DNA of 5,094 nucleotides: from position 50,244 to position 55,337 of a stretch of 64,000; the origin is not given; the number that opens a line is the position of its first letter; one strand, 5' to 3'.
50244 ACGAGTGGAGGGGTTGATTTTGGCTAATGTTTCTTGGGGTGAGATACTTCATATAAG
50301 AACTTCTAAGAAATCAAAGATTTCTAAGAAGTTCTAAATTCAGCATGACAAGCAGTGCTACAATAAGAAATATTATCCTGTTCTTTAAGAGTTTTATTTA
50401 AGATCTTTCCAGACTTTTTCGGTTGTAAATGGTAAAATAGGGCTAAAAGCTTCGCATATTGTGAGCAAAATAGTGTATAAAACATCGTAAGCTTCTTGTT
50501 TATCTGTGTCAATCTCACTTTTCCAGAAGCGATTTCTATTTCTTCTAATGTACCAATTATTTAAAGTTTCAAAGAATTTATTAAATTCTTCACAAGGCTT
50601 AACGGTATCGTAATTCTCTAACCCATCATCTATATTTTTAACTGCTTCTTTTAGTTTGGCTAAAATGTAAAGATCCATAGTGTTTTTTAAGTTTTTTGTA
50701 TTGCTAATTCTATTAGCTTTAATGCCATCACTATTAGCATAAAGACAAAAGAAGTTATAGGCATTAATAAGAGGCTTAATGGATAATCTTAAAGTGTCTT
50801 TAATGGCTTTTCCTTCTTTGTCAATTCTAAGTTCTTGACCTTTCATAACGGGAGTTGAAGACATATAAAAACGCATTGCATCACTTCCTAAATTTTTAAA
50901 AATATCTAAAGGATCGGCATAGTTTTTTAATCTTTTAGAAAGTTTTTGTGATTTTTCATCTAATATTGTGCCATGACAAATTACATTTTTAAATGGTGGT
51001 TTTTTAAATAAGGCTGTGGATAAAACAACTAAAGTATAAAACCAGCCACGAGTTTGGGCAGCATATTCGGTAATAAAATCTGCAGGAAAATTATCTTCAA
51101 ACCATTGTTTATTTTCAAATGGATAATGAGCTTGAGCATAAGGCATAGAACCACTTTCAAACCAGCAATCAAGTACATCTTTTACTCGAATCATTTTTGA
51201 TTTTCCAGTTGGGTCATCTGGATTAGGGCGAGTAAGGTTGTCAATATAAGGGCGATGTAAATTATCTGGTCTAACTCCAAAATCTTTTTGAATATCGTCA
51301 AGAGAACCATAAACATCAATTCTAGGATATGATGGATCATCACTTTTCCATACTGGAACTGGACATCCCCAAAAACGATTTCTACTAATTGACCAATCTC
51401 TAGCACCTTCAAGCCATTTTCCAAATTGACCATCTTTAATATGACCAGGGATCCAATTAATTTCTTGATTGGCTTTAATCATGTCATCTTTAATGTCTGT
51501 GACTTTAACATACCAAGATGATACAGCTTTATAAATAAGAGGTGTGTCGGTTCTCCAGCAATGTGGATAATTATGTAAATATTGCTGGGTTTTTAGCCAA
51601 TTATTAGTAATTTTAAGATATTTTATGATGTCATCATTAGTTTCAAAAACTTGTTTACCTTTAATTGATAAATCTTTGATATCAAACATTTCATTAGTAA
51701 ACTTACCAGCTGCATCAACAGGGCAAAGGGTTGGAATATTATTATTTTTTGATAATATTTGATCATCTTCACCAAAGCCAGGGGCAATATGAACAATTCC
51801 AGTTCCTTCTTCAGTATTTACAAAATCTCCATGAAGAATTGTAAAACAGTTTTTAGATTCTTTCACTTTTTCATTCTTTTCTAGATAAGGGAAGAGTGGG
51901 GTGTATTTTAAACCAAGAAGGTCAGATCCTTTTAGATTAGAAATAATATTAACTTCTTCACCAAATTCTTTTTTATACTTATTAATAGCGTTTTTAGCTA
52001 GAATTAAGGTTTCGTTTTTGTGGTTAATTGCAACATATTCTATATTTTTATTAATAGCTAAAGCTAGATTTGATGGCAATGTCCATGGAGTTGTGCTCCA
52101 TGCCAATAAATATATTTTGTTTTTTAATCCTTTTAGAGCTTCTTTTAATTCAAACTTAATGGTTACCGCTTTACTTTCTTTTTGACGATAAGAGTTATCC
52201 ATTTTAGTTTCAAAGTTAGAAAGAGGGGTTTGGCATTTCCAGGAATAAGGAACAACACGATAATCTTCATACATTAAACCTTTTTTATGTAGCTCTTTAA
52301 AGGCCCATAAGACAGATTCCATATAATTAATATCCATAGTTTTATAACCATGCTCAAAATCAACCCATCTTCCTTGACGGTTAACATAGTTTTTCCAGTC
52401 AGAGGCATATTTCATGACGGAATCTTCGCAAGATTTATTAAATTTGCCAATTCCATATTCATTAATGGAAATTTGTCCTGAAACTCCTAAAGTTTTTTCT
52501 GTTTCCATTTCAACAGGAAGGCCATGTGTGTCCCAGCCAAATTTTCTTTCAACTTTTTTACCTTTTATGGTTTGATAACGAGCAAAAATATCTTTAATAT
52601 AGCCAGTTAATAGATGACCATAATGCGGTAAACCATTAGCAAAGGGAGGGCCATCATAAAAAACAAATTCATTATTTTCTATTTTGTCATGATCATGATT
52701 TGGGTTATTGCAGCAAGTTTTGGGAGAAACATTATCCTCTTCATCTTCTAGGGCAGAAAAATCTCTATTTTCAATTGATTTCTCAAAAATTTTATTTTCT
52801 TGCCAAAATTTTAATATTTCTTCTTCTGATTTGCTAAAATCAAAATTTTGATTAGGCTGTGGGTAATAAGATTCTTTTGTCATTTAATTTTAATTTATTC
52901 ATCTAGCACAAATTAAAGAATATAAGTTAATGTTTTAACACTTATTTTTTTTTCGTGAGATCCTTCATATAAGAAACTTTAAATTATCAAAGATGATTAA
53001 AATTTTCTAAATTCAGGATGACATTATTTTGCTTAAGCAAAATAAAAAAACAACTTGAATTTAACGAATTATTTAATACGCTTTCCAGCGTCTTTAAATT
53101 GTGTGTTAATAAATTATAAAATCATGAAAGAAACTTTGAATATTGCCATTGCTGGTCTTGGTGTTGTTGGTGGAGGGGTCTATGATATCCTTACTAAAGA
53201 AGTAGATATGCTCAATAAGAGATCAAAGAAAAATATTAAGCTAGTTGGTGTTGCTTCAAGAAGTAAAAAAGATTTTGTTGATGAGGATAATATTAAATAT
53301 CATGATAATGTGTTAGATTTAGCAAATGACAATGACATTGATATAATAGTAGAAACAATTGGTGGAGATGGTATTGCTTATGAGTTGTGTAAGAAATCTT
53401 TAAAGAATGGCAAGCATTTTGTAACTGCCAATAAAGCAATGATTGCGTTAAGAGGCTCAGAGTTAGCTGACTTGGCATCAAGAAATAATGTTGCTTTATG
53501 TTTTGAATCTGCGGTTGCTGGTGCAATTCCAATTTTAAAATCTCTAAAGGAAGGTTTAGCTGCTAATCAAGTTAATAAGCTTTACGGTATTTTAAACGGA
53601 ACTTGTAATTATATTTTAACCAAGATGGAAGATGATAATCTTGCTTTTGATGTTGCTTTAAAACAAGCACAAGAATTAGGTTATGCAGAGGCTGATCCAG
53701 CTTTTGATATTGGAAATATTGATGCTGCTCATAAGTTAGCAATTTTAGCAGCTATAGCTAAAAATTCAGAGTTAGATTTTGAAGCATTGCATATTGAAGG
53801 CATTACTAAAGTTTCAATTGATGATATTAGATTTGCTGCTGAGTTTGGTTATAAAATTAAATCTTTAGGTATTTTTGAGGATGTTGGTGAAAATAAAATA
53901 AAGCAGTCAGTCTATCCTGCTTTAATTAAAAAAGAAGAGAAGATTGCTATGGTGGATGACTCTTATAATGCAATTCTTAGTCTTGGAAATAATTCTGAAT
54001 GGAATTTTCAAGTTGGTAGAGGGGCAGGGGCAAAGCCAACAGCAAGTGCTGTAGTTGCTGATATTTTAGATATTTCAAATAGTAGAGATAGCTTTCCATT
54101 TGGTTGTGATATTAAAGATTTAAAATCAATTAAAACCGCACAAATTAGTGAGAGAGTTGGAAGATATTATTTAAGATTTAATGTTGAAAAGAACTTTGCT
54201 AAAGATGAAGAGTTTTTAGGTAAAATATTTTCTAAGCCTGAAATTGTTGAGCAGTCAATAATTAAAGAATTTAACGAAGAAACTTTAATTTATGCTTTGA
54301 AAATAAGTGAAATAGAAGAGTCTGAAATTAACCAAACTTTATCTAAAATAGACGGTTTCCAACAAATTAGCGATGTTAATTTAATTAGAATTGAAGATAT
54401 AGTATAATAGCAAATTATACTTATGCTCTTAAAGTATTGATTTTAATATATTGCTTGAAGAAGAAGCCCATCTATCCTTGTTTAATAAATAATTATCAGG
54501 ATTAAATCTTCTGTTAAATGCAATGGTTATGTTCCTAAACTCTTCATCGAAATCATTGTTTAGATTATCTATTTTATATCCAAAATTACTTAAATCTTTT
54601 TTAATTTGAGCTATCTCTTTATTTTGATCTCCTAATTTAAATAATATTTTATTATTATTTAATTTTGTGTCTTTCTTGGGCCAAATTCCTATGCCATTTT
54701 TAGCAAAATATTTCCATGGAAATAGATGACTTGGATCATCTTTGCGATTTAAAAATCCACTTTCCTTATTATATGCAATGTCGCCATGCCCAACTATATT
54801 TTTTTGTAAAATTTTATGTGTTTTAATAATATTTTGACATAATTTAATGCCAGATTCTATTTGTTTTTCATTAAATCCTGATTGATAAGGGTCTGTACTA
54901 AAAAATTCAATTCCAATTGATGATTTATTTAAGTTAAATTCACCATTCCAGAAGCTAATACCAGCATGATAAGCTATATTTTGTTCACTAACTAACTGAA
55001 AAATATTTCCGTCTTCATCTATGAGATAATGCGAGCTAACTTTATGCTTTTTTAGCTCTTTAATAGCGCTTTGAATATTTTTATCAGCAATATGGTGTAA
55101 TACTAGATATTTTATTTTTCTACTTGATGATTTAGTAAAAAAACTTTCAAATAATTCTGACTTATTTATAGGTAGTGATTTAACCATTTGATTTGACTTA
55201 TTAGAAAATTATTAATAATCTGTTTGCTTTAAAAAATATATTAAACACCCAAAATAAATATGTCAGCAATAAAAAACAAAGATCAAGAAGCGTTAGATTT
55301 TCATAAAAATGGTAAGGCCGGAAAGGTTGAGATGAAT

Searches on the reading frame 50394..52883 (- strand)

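Call 50: search_protein_families(library=pfam, proteins=[window:50394-52883:-], max_evalue=0.00001)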
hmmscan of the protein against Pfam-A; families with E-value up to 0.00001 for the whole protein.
window:50394-52883:- (829 aa): 3 families
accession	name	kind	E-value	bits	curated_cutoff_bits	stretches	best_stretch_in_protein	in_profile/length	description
PF00133.28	tRNA-synt_1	-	8.9e-129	430.3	22.7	1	65-683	18-411/414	tRNA synthetases class I (I, L, M and V)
PF08264.19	Anticodon_1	-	9.7e-20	71.4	25.1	1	737-826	1-91/148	Anticodon-binding domain of tRNA ligase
PF09334.17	tRNA-synt_1g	-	5.8e-16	58.7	20.1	1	80-227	8-136/391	tRNA synthetases class I (M)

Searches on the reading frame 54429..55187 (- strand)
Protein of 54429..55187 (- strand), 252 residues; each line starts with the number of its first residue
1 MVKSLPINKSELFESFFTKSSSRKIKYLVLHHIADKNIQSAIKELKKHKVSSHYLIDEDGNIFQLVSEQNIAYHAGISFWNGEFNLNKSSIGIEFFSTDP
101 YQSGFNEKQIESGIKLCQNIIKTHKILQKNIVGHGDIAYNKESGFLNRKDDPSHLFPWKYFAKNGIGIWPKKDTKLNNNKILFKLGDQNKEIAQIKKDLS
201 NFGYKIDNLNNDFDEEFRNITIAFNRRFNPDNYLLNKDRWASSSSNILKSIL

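Call 50: search_protein_families(library=pfam, proteins=[window:54429-55187:-], max_evalue=0.00001)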
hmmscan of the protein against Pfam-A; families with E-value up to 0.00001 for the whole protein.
window:54429-55187:- (252 aa): 1 family
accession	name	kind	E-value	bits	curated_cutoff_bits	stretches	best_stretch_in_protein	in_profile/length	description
PF01510.30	Amidase_2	-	5e-28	98.5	26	1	22-153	2-130/131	N-acetylmuramoyl-L-alanine amidase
